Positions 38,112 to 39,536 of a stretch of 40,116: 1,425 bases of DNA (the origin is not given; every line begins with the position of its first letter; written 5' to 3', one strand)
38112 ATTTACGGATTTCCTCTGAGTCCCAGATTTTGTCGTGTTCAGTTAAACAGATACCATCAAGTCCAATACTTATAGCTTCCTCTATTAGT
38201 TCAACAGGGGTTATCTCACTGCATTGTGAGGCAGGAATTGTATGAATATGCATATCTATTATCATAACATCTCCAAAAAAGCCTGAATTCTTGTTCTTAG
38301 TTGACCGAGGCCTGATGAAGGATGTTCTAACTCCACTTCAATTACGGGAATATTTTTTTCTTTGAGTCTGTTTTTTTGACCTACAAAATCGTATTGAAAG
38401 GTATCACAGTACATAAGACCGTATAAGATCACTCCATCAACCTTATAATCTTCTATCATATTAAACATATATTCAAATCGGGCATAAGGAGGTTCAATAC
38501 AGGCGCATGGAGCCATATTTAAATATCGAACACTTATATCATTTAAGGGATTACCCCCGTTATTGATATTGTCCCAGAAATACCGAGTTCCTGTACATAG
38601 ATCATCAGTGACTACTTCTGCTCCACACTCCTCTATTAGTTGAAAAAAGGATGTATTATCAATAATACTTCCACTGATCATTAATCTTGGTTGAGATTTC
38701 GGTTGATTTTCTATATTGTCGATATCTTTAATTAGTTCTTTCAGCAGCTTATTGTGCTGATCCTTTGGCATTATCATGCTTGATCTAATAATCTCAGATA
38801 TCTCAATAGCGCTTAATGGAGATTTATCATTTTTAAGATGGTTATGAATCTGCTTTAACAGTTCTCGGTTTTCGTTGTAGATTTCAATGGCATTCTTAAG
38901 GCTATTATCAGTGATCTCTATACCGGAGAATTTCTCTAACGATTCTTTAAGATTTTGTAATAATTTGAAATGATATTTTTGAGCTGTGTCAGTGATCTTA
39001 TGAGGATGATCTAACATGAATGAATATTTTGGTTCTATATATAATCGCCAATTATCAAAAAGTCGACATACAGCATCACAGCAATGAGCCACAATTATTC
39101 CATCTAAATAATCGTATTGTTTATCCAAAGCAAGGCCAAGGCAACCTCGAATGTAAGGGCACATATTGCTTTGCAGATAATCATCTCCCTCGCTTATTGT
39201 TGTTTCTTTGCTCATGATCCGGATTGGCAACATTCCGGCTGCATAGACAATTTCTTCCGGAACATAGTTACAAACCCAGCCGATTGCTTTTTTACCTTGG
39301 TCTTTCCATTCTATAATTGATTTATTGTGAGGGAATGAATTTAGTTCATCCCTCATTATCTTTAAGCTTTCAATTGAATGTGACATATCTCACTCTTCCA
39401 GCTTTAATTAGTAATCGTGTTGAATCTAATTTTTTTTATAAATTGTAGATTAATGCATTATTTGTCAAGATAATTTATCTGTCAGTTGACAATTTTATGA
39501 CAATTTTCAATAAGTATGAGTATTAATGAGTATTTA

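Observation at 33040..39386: CoA-centred minus-strand cluster: a split HGD-D (radical dehydratase-like) pair wired to a PHP phosphoesterase, an alpha-only ADP-forming CoA-ligase module, CoaE and a methyltransferase, with no activator ATPase in view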

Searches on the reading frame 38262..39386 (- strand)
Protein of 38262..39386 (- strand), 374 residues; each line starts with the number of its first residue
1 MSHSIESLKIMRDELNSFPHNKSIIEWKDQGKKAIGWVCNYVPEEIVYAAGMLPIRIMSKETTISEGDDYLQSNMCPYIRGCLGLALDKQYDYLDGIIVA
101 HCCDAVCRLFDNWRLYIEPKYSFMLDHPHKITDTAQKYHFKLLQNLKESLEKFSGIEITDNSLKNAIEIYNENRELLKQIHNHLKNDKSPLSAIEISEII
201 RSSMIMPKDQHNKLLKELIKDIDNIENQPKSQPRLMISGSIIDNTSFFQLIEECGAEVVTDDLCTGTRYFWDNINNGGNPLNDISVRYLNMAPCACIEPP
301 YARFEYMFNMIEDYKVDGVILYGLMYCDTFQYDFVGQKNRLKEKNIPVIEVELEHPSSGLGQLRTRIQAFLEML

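Call 3: search_protein_families(library=pfam, proteins=[window:38262-39386:-], max_evalue=0.01)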
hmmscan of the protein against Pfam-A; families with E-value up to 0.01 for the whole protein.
window:38262-39386:- (374 aa): 2 families
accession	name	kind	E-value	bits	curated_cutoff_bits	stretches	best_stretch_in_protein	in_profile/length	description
PF06050.19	HGD-D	-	1e-97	328.3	28.4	1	39-374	1-342/342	2-hydroxyglutaryl-CoA dehydratase, D-component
PF17871.7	AAA_lid_9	-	0.0047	17.3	22.8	0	140-230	6-86/104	AAA lid domain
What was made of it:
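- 38262..39386 (-): N-type (BzdN/HadC-like) subunit of a BCR/HAD-family Fe-S enzyme. It is predicted to bind an [8Fe-9S] double-cubane cluster through Cys39, 76, 103, 264, 294 and 327. Pfam HGD-D 1e-97 (call 3).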

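Call 4: search_protein_families(library=ncbifam, proteins=[window:38262-39386:-], max_evalue=0.01)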
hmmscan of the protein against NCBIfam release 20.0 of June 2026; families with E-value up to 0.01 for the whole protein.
window:38262-39386:- (374 aa): 5 families
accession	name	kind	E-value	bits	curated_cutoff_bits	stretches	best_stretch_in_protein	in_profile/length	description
NF040772.1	double_cubane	equivalog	9.8e-75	251.9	350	1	24-374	12-372/372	double-cubane-cluster-containing anaerobic reductase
NF052456.1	HyiscapDhHadC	equivalog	1.6e-66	224.7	700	1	22-374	17-372/372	(R)-2-hydroxyisocaproyl-CoA dehydratase subunit beta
TIGR03190.1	benz_CoA_bzdN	equivalog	3.8e-57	193.8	453.8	1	26-374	20-371/377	benzoyl-CoA reductase, bzd-type, subunit N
TIGR02263.1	benz_CoA_red_C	equivalog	1.5e-50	172.3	421.15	1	26-367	22-373/380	benzoyl-CoA reductase subunit C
NF052455.1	HyiscapDhHadB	equivalog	4.6e-05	22.2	750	1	59-228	65-248/398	(R)-2-hydroxyisocaproyl-CoA dehydratase subunit alpha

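Call 8: find_encoding_contigs(protein=window:38262-39386:-, flank=10000, max_places=6)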
Protein window:38262-39386:- (374 aa): 1 contig read that carries it; 1 place shown.
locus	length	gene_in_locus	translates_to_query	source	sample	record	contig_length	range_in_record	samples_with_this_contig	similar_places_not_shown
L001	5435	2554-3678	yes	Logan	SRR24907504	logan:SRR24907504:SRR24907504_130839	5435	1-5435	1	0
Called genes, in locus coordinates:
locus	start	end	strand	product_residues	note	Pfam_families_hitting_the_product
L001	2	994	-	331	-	?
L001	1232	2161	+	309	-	PF00753:Lactamase_B, PF19583:ODP (weak)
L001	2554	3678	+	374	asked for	PF06050:HGD-D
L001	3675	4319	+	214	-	PF02811:PHP (weak), PF13263:PHP_C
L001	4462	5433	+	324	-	?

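Call 9: find_homologous_proteins(query=window:38262-39386:-, max_evalue=1e-20)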
Query window:38262-39386:- (374 aa): 2259 proteins with E <= 1e-20 among 5885 candidates; the best 120 are listed.
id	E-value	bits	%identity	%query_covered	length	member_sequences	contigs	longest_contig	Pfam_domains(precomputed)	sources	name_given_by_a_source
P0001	1.6e-254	862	99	100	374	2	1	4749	PF06050.20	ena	-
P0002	6.6e-184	629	70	99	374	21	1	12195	PF06050.20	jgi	-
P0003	1.7e-183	628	71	100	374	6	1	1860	PF06050.20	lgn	-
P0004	8.0e-182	623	68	100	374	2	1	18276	PF06050.20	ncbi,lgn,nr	ncbi:MAG: 2-hydroxyacyl-CoA dehydratase family protein [Thermodesulfobacteriota bacterium]|nr:2-hydr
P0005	1.7e-180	618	68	100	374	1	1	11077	PF06050.20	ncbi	ncbi:MAG: 2-hydroxyacyl-CoA dehydratase family protein [Pseudomonadota bacterium]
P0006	1.6e-179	615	69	100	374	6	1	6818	PF06050.20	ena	-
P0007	2.1e-167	575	63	100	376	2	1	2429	PF06050.20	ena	-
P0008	2.4e-147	509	67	85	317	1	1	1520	PF06050.20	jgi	jgi:benzoyl-CoA reductase subunit C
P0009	1.6e-127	444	50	98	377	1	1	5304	PF06050.20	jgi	jgi:benzoyl-CoA reductase subunit C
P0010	2.0e-125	437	49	99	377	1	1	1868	PF06050.20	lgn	-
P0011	2.4e-123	430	49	99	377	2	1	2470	PF06050.20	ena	-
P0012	3.7e-120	420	46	97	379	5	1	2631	PF06050.20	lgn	-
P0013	5.2e-118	413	47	99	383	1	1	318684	PF06050.20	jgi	jgi:bzd-type benzoyl-CoA reductase N subunit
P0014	5.6e-116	406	48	95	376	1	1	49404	PF06050.20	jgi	jgi:benzoyl-CoA reductase subunit C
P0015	3.2e-114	400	43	100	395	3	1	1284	PF06050.20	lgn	-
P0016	7.9e-114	399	64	72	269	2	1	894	PF06050.20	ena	-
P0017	9.3e-111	389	45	100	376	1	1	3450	PF06050.20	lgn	-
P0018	1.8e-109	384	47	95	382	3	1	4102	PF06050.20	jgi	-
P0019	3.3e-109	384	46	93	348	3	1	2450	PF06050.20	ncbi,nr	ncbi:MAG: 2-hydroxyacyl-CoA dehydratase family protein, partial [Dehalococcoidia bacterium]|nr:2-hyd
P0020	4.1e-109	383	42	100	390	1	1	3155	PF06050.20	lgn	-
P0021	1.1e-107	379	48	93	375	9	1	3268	PF06050.20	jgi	jgi:benzoyl-CoA reductase subunit C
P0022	2.1e-106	374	43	95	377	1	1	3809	PF06050.20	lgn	-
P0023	4.4e-106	373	43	100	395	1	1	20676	PF06050.20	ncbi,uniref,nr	ncbi:MAG: 2-hydroxyacyl-CoA dehydratase [Candidatus Tectomicrobia bacterium]|uniref:2-hydroxyacyl-Co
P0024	5.0e-104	367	47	93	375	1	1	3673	PF06050.20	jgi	jgi:bcr-type benzoyl-CoA reductase subunit C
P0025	6.2e-103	363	45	93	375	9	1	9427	PF06050.20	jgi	jgi:benzoyl-CoA reductase subunit C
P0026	4.9e-100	353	43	100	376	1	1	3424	PF06050.20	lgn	-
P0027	1.2e-99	352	44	100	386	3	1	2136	PF06050.20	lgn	-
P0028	3.3e-99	351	65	64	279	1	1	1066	PF06050.20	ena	-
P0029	2.1e-98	348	42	95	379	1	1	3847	PF06050.20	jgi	-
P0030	4.4e-98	347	44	97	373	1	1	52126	PF06050.20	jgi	jgi:bzd-type benzoyl-CoA reductase N subunit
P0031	1.6e-97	345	42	100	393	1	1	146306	PF06050.20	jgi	jgi:bzd-type benzoyl-CoA reductase N subunit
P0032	1.2e-96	342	43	93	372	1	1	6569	PF06050.20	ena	-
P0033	1.3e-96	342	44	100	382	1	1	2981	PF06050.20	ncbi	-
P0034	1.5e-96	342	42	93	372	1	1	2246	PF06050.20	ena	-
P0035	2.7e-96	341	43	100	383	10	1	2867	PF06050.20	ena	-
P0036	4.8e-96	340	42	93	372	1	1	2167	PF06050.20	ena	-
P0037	5.4e-96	340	43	94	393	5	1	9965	PF06050.20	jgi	-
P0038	1.6e-95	339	43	93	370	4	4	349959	PF06050.20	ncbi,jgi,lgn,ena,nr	ncbi:MAG: Benzoyl-CoA reductase/2-hydroxyglutaryl-CoA dehydratase subunit [Candidatus Alkanophagales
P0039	1.7e-95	338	43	93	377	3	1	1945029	PF06050.20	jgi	-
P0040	2.4e-95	338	42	100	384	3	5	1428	PF06050.20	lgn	-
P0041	3.8e-95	337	43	100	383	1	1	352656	PF06050.20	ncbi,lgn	-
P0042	4.2e-95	337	42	94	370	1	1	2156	PF06050.20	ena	-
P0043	5.7e-95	337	43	95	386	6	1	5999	PF06050.20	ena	-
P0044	1.5e-94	335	42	100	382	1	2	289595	PF06050.20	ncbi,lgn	-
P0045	1.7e-94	335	44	99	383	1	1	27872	PF06050.20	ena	-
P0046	1.8e-94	335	41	99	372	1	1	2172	PF06050.20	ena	-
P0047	2.2e-94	335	42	100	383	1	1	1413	PF06050.20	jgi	jgi:bzd-type benzoyl-CoA reductase N subunit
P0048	2.2e-94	335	43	93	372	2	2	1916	PF06050.20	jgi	-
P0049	2.5e-94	335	42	93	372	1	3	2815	PF06050.20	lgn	-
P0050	2.6e-94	335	42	100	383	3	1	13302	PF06050.20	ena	-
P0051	2.7e-94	334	42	99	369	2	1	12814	PF06050.20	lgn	-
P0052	3.2e-94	334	41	100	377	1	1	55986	PF06050.20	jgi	jgi:benzoyl-CoA reductase subunit C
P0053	3.3e-94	334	41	93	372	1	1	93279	PF06050.20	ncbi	-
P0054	3.4e-94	334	41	93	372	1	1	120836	PF06050.20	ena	-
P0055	5.9e-94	333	42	99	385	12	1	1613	PF06050.20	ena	-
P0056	6.4e-94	333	43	99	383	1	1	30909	PF06050.20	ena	-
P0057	6.7e-94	333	43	96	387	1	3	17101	PF06050.20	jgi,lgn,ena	-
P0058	9.4e-94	333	43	99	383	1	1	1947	PF06050.20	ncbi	-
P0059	1.0e-93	333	42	99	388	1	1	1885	PF06050.20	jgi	jgi:bzd-type benzoyl-CoA reductase N subunit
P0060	1.2e-93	332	43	94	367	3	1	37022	PF06050.20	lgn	-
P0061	1.3e-93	332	43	93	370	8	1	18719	PF06050.20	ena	-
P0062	1.5e-93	332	41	94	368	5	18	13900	PF06050.20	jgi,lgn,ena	-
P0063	1.7e-93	332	42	95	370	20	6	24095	PF06050.20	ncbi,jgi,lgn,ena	-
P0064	3.4e-93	331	43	99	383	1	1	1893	PF06050.20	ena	-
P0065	3.9e-93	331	43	99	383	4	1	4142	PF06050.20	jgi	jgi:bzd-type benzoyl-CoA reductase N subunit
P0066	4.0e-93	331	43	93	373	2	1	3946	PF06050.20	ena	-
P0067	4.9e-93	330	41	99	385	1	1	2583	PF06050.20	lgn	-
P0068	6.3e-93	330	43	94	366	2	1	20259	PF06050.20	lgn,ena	-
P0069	6.8e-93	330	42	93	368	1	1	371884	PF06050.20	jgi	jgi:bzd-type benzoyl-CoA reductase N subunit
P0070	7.1e-93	330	41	100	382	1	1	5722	PF06050.20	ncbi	-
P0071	7.5e-93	330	41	94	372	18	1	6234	PF06050.20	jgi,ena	-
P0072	8.9e-93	330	41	99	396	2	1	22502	PF06050.20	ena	-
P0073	9.5e-93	329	41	100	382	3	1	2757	PF06050.20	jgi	jgi:bzd-type benzoyl-CoA reductase N subunit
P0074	1.0e-92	329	41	100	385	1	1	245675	PF06050.20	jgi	jgi:benzoyl-CoA reductase subunit C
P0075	1.1e-92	329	42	100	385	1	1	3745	PF06050.20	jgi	jgi:bzd-type benzoyl-CoA reductase N subunit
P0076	1.1e-92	329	42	99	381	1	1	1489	PF06050.20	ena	-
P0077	1.2e-92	329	42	100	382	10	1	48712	PF06050.20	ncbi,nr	ncbi:MAG TPA: 2-hydroxyacyl-CoA dehydratase [Dehalococcoidia bacterium]|nr:2-hydroxyacyl-CoA dehydra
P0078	1.4e-92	329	43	95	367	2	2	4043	PF06050.20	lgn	-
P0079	1.4e-92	329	42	94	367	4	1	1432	PF06050.20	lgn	-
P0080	1.8e-92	329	42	99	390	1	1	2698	PF06050.20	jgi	jgi:bzd-type benzoyl-CoA reductase N subunit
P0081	1.8e-92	329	41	97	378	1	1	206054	PF06050.20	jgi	jgi:benzoyl-CoA reductase subunit C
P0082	1.9e-92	328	43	96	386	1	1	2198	PF06050.20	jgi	jgi:bzd-type benzoyl-CoA reductase N subunit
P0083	2.0e-92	328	41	98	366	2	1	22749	PF06050.20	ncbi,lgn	-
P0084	2.3e-92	328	40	93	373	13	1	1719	PF06050.20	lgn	-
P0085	2.5e-92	328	41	95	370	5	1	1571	PF06050.20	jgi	jgi:benzoyl-CoA reductase subunit C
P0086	3.4e-92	328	42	100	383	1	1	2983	PF06050.20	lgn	-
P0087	4.3e-92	327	41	93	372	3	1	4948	PF06050.20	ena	-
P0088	4.4e-92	327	40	100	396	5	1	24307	PF06050.20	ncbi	-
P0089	4.7e-92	327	42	100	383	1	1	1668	PF06050.20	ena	-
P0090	4.8e-92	327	42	100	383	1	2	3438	PF06050.20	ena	-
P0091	5.0e-92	327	41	99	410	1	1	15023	PF06050.20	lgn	-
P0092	9.0e-92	326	42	99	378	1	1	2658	PF06050.20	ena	-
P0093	9.3e-92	326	44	97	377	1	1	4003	PF06050.20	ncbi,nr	ncbi:MAG: 2-hydroxyacyl-CoA dehydratase family protein [Dehalococcoidia bacterium]|nr:2-hydroxyacyl-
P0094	1.7e-91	325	41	93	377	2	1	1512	PF06050.20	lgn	-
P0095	1.7e-91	325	41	99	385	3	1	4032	PF06050.20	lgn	-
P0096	1.9e-91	325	42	99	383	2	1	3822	PF06050.20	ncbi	-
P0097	2.3e-91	325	42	100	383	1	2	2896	PF06050.20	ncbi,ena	-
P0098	2.4e-91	325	42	100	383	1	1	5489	PF06050.20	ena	-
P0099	2.8e-91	325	41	93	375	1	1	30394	PF06050.20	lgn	-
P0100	3.1e-91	324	41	93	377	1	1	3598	PF06050.20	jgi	jgi:benzoyl-CoA reductase subunit C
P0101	3.2e-91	324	42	100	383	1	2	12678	PF06050.20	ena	-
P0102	3.3e-91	324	41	100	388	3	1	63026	PF06050.20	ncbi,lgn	-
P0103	3.4e-91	324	40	95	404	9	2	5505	PF06050.20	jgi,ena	-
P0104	3.9e-91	324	42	96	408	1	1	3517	PF06050.20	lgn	-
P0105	4.5e-91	324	42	100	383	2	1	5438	PF06050.20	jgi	-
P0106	5.3e-91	324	41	100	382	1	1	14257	PF06050.20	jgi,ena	-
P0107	6.0e-91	324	42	93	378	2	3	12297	PF06050.20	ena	-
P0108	6.1e-91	323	42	100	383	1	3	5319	PF06050.20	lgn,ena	-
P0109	6.2e-91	323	42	99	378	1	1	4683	PF06050.20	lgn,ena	-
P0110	6.4e-91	323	41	99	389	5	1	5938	PF06050.20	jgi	jgi:bzd-type benzoyl-CoA reductase N subunit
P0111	6.9e-91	323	42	99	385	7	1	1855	PF06050.20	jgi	jgi:bzd-type benzoyl-CoA reductase N subunit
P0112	7.8e-91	323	41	98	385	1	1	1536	PF06050.20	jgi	jgi:bzd-type benzoyl-CoA reductase N subunit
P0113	8.1e-91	323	42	100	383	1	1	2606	PF06050.20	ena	-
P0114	8.4e-91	323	42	100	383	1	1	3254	PF06050.20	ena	-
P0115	9.7e-91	323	41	96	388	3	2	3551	PF06050.20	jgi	jgi:bzd-type benzoyl-CoA reductase N subunit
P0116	1.6e-90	322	41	100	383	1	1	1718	PF06050.20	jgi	-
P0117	1.6e-90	322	42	99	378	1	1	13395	PF06050.20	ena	-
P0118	1.8e-90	322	42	96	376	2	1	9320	PF06050.20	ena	-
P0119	1.9e-90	322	42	97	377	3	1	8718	PF06050.20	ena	-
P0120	1.9e-90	322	42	99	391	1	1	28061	PF06050.20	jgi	-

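Call 10: find_encoding_contigs(protein=P0004, flank=10000, max_places=3)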
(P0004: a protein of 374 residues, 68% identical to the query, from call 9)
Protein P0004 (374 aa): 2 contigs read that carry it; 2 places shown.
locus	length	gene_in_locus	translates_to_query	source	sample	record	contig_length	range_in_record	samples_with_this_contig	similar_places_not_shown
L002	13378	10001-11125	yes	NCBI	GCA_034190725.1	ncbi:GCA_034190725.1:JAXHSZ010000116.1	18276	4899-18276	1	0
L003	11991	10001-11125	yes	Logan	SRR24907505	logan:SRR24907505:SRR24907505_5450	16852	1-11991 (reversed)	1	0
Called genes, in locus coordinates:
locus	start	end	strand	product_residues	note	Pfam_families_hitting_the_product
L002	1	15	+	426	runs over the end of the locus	PF00501:AMP-binding, PF14535:AMP-binding_C_2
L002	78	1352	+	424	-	PF00501:AMP-binding, PF14535:AMP-binding_C_2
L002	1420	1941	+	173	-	PF19620:DUF6125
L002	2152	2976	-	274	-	PF14535:AMP-binding_C_2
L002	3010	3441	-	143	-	-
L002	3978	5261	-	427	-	PF00501:AMP-binding (weak), PF14535:AMP-binding_C_2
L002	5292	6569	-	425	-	PF00501:AMP-binding, PF14535:AMP-binding_C_2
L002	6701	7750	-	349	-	-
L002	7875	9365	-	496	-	PF02629:CoA_binding, PF13380:CoA_binding_2, PF13607:Succ_CoA_lig, PF19045:Ligase_CoA_2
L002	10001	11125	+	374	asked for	PF06050:HGD-D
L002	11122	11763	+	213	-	PF02811:PHP (weak), PF13263:PHP_C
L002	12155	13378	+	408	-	PF13380:CoA_binding_2, PF13607:Succ_CoA_lig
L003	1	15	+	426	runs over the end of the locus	PF00501:AMP-binding, PF14535:AMP-binding_C_2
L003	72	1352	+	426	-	PF00501:AMP-binding, PF14535:AMP-binding_C_2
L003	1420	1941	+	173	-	PF19620:DUF6125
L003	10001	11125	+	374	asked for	PF06050:HGD-D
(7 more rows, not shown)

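Call 11: find_encoding_contigs(protein=P0002, flank=10000, max_places=3)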
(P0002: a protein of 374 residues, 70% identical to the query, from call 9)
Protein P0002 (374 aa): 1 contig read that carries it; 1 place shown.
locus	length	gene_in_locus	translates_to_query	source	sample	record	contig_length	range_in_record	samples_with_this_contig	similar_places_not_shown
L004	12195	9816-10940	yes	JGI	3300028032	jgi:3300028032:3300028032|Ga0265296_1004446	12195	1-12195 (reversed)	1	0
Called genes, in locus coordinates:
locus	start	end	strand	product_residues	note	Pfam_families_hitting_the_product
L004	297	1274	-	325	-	PF01012:ETF, PF00766:ETF_alpha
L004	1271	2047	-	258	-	PF01012:ETF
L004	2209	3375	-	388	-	PF02771:Acyl-CoA_dh_N, PF02770:Acyl-CoA_dh_M, PF00441:Acyl-CoA_dh_1, PF08028:Acyl-CoA_dh_2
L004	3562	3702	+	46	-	-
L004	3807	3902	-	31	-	-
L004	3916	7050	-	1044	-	PF01565:FAD_binding_4, PF02913:FAD-oxidase_C, PF13183:Fer4_8 (weak), PF13534:Fer4_17, PF02754:CCG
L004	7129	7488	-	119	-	PF12802:MarR_2 (weak), PF12840:HTH_20, PF01022:HTH_5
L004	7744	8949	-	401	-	PF13433:Peripla_BP_5 (faint), PF13458:Peripla_BP_6, PF01094:ANF_receptor (weak)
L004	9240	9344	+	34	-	-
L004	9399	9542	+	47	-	-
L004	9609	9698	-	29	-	-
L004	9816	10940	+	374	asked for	PF06050:HGD-D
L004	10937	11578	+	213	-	PF02811:PHP (weak), PF19799:DUF6282 (weak), PF13263:PHP_C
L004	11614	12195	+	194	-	PF13380:CoA_binding_2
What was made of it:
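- One copy (L004) lies beside acyl-CoA dehydrogenase, ETF and an FAD-oxidase/CCG protein (call 11).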

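Call 12: find_encoding_contigs(protein=P0005, flank=10000, max_places=3)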
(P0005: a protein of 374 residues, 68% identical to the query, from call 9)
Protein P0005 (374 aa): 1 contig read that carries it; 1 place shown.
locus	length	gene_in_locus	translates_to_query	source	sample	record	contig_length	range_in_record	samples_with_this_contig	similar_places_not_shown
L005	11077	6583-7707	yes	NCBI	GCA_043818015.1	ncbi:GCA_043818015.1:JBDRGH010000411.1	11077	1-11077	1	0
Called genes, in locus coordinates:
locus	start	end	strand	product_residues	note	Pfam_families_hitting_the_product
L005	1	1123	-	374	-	PF01960:ArgJ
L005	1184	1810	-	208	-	-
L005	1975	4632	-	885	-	PF07517:SecA_DEAD, PF00270:DEAD (weak), PF01043:SecA_PP_bind, PF21090:P-loop_SecA, PF07516:SecA_SW, PF02810:SEC-C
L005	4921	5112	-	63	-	-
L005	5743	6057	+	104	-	PF18908:DUF5663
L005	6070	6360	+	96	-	PF04606:Ogr_Delta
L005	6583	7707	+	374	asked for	PF06050:HGD-D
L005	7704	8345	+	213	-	PF02811:PHP (weak), PF13263:PHP_C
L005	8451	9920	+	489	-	PF13380:CoA_binding_2, PF13607:Succ_CoA_lig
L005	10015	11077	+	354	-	PF06050:HGD-D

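Call 17: find_related_loci(query=window:38262-39386:-, collection=genome_contigs, flank=10000)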
Query window:38262-39386:- (374 aa) in genome_contigs; peptide patterns used: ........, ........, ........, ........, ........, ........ (x = any residue, [..] = any of these).
82 stretches matched a pattern; 1 encode a relative of the query (tblastn E <= 1e-3); 1 distinct loci.
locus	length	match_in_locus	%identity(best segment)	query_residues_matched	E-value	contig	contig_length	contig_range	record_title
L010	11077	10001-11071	33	20-374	2e-57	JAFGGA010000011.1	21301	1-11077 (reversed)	MAG: Deltaproteobacteria bacterium isolate Zod_Metabat.1361 k87_937364, whole genome shotgun sequence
